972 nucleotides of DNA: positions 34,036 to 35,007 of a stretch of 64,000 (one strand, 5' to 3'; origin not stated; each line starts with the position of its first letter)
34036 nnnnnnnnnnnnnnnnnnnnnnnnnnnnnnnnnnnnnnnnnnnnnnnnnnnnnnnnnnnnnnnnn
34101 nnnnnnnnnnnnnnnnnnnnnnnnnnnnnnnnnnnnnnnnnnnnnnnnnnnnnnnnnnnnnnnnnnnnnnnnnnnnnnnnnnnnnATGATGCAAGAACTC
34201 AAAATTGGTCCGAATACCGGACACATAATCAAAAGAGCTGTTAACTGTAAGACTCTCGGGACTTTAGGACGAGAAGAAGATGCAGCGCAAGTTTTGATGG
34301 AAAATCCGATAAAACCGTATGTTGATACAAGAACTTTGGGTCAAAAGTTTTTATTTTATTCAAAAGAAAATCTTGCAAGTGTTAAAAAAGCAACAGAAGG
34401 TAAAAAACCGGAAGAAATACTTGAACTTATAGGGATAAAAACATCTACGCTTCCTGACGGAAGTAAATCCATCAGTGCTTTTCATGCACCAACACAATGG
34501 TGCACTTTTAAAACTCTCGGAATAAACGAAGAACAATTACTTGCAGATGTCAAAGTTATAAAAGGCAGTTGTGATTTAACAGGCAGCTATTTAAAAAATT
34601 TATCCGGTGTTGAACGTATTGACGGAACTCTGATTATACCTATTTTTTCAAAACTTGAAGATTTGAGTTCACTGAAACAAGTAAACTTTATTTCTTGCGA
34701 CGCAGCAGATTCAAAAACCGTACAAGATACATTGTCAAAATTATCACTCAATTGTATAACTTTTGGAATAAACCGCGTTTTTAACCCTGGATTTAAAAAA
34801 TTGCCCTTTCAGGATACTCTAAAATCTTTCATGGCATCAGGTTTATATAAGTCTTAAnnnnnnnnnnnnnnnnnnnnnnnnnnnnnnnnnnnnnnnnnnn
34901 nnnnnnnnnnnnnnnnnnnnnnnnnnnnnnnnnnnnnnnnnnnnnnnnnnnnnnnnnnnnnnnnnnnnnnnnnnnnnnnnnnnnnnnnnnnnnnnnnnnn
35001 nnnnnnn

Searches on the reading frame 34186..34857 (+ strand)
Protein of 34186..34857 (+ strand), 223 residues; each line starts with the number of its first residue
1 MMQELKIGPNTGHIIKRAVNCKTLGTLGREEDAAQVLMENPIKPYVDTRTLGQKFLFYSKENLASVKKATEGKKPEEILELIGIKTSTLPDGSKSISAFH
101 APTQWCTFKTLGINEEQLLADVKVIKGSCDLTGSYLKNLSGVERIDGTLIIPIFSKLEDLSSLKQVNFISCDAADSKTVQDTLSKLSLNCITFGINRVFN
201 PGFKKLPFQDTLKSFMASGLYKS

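Call 78: search_protein_families(library=pfam, proteins=[window:34186-34857:+], max_evalue=0.01)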
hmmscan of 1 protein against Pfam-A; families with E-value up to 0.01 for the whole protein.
window:34186-34857:+ (223 aa): 0 families

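Call 80: search_protein_families(library=ncbifam, proteins=[window:34186-34854:+], max_evalue=1)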
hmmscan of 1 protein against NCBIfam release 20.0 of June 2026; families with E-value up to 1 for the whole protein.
window:34186-34854:+ (223 aa): 1 family
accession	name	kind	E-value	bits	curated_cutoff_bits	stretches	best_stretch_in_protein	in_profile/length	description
NF005635.0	PRK07394.1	equivalog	0.086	12.1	287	1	94-134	202-243/348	hypothetical protein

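Call 81: search_protein_families(library=phrogs, proteins=[window:34186-34854:+], max_evalue=1)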
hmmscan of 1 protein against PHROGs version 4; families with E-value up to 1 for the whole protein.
window:34186-34854:+ (223 aa): 0 families
